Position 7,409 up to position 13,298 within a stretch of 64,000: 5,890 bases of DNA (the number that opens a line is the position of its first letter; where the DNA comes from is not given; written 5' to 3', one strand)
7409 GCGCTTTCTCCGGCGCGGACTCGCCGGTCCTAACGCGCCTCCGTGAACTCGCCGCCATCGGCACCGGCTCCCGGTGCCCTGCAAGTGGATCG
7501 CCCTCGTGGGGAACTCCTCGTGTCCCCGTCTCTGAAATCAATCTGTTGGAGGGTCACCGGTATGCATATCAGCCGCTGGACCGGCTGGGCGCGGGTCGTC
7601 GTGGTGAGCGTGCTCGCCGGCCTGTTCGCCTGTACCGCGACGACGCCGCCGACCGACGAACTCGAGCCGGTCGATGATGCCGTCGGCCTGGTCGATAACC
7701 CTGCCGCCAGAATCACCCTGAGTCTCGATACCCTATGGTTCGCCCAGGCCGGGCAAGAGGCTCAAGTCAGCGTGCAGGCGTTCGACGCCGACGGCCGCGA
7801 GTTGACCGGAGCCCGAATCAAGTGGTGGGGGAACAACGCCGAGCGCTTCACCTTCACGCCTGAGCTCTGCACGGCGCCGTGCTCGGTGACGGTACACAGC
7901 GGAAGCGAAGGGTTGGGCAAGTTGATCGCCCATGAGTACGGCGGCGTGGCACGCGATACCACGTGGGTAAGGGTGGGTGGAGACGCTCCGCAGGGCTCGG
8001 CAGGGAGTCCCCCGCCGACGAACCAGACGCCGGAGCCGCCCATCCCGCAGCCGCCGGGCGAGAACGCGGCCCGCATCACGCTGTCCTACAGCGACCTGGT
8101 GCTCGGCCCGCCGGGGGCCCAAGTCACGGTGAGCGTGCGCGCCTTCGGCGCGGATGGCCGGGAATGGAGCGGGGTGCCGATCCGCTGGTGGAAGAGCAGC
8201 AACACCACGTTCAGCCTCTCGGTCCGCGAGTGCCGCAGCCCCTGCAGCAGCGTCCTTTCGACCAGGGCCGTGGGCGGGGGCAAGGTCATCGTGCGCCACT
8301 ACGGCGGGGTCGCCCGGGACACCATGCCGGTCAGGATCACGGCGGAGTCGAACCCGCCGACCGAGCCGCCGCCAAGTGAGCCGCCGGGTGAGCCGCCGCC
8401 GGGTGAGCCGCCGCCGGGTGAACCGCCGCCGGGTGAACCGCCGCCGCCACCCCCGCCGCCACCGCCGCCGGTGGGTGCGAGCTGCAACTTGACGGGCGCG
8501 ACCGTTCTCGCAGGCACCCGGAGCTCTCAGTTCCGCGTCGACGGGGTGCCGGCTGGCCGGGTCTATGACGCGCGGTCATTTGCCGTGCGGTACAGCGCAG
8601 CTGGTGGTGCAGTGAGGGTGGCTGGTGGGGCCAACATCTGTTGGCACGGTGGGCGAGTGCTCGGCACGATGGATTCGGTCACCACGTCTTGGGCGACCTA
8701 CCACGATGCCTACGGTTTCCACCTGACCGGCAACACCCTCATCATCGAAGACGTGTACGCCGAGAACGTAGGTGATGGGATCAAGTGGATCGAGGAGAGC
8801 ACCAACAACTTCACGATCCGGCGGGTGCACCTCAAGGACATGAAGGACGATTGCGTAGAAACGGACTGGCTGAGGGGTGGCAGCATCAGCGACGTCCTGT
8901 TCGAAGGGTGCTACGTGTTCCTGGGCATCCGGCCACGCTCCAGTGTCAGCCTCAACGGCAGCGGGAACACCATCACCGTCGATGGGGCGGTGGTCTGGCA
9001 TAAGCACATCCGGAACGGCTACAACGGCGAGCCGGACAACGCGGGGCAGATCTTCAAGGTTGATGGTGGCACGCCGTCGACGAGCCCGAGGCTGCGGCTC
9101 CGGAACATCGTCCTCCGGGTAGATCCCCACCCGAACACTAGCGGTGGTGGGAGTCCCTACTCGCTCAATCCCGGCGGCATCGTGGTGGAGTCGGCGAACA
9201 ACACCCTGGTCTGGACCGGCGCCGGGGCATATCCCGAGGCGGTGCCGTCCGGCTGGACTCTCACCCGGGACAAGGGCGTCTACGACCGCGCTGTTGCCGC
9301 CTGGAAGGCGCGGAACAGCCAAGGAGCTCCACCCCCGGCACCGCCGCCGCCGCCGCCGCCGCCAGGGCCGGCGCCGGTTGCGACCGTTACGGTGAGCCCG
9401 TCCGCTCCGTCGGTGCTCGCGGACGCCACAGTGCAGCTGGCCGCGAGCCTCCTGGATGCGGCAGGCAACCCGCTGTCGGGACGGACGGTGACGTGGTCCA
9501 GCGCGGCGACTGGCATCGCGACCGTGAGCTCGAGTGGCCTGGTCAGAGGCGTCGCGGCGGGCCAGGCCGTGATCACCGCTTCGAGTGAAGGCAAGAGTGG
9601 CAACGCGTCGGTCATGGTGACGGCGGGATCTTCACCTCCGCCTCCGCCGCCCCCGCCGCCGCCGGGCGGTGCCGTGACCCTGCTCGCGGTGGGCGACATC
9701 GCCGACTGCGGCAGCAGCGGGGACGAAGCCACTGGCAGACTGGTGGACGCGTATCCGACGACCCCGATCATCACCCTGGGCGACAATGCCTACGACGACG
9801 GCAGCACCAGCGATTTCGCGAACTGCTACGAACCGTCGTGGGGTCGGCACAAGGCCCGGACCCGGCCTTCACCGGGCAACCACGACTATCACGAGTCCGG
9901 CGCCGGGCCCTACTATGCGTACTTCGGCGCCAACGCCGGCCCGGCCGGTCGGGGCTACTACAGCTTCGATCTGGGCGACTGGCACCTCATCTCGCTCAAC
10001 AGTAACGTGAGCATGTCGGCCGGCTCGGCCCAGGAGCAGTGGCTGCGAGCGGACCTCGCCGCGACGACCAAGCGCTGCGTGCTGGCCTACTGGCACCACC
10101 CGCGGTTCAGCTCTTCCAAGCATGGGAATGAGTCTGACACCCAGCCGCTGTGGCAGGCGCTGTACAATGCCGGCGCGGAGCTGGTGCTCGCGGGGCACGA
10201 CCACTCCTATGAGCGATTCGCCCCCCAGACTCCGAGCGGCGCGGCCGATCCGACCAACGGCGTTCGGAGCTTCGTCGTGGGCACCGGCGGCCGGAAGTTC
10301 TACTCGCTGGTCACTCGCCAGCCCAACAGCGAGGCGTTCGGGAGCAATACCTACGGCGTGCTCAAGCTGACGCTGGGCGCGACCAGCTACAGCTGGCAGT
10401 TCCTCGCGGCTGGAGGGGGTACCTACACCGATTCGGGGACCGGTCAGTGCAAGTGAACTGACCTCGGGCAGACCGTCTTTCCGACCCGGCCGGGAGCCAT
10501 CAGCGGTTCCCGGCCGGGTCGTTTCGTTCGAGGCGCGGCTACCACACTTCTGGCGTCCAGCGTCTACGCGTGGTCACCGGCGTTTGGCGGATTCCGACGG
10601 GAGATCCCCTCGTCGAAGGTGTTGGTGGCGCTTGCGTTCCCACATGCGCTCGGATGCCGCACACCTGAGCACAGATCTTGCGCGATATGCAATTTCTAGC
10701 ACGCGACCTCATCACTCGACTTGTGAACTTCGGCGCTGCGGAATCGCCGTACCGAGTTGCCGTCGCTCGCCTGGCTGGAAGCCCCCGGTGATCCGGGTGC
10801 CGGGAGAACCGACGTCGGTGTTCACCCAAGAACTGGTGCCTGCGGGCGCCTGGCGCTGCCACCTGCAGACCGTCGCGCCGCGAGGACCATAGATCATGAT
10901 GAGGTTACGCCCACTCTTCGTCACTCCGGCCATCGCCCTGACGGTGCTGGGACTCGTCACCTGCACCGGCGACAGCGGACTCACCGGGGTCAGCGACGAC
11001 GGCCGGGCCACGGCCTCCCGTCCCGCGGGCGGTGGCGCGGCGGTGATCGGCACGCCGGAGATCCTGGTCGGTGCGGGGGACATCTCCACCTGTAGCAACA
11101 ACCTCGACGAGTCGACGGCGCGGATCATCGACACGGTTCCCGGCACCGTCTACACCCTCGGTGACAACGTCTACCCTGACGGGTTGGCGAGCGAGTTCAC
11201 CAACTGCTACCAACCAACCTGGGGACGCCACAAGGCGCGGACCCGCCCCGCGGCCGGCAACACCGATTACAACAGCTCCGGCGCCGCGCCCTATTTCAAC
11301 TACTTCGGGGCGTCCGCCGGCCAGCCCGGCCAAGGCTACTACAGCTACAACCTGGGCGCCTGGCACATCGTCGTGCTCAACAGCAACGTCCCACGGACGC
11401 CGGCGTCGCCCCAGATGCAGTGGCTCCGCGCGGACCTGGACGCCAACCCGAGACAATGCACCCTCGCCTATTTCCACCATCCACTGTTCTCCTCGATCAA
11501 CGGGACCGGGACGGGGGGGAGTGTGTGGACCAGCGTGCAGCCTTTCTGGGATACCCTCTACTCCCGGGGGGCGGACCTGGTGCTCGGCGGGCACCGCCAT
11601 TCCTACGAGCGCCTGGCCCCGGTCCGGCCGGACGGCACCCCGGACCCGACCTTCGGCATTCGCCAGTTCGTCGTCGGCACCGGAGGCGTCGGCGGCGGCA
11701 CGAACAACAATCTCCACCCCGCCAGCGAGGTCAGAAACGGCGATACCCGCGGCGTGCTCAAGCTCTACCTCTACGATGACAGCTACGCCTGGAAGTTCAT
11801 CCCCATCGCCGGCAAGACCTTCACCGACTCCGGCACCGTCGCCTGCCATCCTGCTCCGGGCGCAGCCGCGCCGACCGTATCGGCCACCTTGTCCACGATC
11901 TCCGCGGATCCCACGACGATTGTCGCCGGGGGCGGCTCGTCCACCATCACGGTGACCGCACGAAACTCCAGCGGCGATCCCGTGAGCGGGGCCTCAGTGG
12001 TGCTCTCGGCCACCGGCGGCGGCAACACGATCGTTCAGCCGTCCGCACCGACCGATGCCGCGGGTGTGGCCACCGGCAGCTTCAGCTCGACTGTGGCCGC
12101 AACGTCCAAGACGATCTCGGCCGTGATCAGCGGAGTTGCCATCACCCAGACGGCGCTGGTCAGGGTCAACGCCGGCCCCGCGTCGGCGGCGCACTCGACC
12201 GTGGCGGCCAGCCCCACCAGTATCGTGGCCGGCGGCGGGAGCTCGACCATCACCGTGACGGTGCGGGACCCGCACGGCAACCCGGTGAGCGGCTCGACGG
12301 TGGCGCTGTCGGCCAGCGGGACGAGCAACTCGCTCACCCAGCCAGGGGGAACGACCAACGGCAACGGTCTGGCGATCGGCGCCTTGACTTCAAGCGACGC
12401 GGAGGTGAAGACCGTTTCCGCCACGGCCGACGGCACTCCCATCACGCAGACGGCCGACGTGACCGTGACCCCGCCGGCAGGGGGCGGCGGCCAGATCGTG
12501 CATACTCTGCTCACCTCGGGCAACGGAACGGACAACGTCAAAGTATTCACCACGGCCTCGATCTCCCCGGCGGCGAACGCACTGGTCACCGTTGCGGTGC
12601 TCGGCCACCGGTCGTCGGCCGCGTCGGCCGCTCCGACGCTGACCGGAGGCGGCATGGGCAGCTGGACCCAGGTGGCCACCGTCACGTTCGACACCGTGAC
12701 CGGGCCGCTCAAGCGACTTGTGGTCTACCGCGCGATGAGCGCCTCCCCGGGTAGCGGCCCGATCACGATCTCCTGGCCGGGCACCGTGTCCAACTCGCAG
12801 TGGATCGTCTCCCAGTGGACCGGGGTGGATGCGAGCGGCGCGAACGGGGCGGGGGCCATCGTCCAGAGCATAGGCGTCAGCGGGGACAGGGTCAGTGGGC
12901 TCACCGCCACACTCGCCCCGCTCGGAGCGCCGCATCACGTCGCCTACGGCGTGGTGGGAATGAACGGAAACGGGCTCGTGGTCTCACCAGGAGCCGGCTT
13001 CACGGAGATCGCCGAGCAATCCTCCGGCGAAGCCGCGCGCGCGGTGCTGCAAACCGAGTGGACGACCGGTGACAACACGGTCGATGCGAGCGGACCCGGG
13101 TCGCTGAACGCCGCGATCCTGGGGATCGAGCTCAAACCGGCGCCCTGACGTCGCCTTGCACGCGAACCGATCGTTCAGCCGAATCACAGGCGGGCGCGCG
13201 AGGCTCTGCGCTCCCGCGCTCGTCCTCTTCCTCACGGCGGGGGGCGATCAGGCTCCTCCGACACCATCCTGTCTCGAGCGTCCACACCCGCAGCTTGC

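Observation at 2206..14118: Five-gene mosaic locus of secreted (lipo)proteins built by shuffling phosphoesterase, Ig-like, beta-helix and two unassigned modules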

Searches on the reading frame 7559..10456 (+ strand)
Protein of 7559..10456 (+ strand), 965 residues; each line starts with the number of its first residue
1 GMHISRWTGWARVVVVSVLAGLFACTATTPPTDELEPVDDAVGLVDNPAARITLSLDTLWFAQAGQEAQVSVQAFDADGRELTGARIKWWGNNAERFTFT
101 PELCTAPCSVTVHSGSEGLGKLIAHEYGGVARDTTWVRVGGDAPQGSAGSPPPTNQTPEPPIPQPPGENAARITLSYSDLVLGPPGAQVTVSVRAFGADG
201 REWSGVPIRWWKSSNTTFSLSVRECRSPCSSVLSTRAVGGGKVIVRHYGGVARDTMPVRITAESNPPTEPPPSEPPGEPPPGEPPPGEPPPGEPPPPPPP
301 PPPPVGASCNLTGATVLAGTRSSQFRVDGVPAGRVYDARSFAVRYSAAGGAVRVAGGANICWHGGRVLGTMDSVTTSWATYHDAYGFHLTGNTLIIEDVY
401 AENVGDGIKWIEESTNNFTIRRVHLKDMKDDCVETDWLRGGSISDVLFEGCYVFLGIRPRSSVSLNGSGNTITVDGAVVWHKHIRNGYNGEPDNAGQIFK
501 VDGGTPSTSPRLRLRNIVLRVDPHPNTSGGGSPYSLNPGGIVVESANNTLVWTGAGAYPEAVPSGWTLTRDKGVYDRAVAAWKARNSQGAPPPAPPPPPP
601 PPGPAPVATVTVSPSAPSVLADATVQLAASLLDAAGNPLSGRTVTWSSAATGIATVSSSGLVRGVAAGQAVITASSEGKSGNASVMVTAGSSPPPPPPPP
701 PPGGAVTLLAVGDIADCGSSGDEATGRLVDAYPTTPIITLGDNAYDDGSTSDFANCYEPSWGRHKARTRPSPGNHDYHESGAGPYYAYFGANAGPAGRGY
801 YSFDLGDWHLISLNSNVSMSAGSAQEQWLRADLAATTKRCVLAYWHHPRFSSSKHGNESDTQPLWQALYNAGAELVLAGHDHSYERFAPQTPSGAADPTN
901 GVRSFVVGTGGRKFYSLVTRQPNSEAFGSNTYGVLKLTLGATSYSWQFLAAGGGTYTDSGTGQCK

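Call 8: search_protein_families(library=pfam, proteins=[window:7559-10456:+], max_evalue=0.01)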
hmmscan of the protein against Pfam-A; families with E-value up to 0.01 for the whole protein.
window:7559-10456:+ (965 aa): 4 families
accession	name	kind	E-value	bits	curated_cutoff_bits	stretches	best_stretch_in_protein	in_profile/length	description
PF02368.24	Big_2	-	8.1e-12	45.4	22.8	1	607-681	2-73/79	Bacterial Ig-like domain (group 2)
PF00149.33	Metallophos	-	2.4e-09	38.3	21.5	1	708-884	3-191/191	Calcineurin-like phosphoesterase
PF02369.22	Big_1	-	5.8e-09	36.4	34.9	1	622-690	14-82/93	Bacterial Ig-like domain (group 1)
PF12985.13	DUF3869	-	0.0064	17.1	24.5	0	622-689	3-70/85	Domain of unknown function (DUF3869)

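Call 13: search_protein_families(library=ncbifam, proteins=[window:7559-10456:+], max_evalue=0.01)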
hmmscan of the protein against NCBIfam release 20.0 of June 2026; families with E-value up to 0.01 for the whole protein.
window:7559-10456:+ (965 aa): 1 family
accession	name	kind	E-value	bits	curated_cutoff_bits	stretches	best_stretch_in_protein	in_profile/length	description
TIGR03767.1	P_acnes_RR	hypoth_equivalog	0.00075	18.2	330.75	1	779-877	272-373/496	TIGR03767 family metallophosphoesterase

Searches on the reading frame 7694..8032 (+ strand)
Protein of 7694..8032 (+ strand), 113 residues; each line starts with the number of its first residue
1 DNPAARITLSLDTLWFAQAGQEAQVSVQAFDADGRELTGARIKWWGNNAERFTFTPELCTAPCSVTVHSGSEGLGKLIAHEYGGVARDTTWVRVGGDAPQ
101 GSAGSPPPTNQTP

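Call 44: search_protein_families(library=pfam, proteins=[window:7694-8032:+], max_evalue=10)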
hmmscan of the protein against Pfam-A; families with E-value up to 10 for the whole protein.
window:7694-8032:+ (113 aa): 1 family
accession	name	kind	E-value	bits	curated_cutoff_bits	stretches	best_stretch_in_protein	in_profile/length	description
PF01139.22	RtcB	-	0.066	12.9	27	1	63-88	181-206/426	tRNA-splicing ligase RtcB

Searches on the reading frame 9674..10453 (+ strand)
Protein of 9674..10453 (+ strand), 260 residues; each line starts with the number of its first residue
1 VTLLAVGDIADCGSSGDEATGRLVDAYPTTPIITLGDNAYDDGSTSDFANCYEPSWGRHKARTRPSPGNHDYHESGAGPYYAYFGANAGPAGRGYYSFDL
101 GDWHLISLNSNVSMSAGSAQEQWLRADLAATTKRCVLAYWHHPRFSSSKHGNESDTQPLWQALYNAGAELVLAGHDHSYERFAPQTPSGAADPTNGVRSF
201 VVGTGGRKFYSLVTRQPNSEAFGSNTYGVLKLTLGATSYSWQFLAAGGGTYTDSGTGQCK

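Call 81: search_solved_structures(query=window:9674-10453:+, max_evalue=0.001, show_alignments=2)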
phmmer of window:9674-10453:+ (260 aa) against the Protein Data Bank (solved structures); distinct sequences matched with E-value up to 0.001: 7.
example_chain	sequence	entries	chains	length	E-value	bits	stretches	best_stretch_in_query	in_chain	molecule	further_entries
6gja_A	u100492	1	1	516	9.4e-12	48.5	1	47-209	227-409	Purple acid phosphatase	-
6git_A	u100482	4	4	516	1.5e-11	47.8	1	67-209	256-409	Purple acid phosphatase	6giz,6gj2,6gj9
2qfp_A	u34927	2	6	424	0.00069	22.7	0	57-197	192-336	Purple acid phosphatase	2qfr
4dhl_A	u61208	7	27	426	0.00073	22.7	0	57-197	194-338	Purple acid phosphatase | Fe(3+)-Zn(2+) purple acid phosphatase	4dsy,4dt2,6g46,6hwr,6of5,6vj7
8brn_A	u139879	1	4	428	0.00073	22.7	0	57-197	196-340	Fe(3+)-Zn(2+) purple acid phosphatase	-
6hwr_D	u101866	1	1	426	0.00075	22.6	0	57-197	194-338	Fe(3+)-Zn(2+) purple acid phosphatase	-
6ofd_A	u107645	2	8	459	0.00076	22.6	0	57-197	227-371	Fe(3+)-Zn(2+) purple acid phosphatase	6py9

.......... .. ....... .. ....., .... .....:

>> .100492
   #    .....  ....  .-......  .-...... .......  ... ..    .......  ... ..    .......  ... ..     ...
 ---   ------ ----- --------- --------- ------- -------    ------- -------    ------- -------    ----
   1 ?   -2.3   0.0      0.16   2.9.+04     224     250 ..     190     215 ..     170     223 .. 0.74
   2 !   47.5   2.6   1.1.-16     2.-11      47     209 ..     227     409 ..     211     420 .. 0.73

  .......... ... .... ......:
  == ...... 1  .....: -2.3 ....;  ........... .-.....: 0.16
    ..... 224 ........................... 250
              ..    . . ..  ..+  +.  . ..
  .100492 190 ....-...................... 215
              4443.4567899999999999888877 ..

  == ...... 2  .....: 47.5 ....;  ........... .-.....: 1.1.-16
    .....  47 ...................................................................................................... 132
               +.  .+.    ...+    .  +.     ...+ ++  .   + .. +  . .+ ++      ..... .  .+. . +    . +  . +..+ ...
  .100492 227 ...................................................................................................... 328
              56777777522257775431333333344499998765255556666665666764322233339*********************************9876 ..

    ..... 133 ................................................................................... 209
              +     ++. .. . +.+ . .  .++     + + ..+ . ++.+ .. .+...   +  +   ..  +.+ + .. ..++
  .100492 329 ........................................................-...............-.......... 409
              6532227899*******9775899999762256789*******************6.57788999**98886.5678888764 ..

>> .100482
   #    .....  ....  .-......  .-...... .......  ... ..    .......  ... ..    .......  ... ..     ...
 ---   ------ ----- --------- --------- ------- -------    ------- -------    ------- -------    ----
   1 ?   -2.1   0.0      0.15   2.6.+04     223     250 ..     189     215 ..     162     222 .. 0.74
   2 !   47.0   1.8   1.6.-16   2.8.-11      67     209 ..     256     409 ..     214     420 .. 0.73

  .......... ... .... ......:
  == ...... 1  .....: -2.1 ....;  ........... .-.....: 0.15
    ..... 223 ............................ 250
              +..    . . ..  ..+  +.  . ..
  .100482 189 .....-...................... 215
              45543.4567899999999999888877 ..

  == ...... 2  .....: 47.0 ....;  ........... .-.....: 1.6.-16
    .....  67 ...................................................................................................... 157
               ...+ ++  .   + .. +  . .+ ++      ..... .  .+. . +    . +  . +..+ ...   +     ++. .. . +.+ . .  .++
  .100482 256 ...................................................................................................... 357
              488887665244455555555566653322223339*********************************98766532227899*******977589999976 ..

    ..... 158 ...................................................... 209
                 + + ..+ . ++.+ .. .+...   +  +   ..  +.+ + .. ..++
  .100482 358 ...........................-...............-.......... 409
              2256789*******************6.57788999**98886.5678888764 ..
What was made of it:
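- On Purple-acid-phosphatase-like metallophosphoesterase (PF00149): The alignment to PAPs covers only the catalytic core (call 81).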

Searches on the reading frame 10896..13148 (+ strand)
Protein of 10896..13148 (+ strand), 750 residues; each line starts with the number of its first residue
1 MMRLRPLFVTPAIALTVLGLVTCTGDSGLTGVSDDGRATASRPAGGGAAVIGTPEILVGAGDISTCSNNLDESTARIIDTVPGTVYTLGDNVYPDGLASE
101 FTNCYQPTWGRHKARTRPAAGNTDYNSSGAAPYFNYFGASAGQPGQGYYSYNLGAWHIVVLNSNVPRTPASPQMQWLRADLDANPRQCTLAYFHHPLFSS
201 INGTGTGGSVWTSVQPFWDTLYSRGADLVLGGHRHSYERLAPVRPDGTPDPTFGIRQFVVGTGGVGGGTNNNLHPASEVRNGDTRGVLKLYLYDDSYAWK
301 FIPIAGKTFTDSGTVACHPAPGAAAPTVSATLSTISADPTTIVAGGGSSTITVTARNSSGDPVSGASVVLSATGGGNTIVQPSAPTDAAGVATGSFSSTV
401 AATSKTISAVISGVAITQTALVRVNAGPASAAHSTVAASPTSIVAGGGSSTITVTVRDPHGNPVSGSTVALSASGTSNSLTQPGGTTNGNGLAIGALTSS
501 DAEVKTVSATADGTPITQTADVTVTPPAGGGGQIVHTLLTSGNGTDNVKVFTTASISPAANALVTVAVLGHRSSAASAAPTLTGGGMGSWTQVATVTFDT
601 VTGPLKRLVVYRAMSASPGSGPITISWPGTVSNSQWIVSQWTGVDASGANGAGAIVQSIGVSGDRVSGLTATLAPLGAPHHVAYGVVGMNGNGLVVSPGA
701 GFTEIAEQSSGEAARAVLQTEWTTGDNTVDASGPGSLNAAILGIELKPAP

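Call 8: search_protein_families(library=pfam, proteins=[window:10896-13148:+], max_evalue=0.01)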
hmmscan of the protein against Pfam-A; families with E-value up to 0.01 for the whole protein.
window:10896-13148:+ (750 aa): 6 families
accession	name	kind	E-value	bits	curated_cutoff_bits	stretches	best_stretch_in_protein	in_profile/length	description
PF09134.16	Invasin_D3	-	9.2e-24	84.3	33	2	431-525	2-96/98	Invasin, domain 3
PF02369.22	Big_1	-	3.2e-23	82.1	34.9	2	434-524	2-92/93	Bacterial Ig-like domain (group 1)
PF00149.33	Metallophos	-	2.8e-05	25.1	21.5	1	83-237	30-191/191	Calcineurin-like phosphoesterase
PF24107.1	DUF7382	-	7.1e-05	23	27.4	1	435-493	5-62/65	Domain of unknown function (DUF7382)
PF17789.7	MG4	-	0.0013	19.3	24.7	0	451-512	17-76/95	Macroglobulin domain MG4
PF13620.12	CarboxypepD_reg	-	0.0023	18.7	32.3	0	451-526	1-71/82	Carboxypeptidase regulatory-like domain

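Call 13: search_protein_families(library=ncbifam, proteins=[window:10896-13148:+], max_evalue=0.01)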
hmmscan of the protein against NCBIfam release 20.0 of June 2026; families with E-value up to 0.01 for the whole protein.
window:10896-13148:+ (750 aa): 0 families
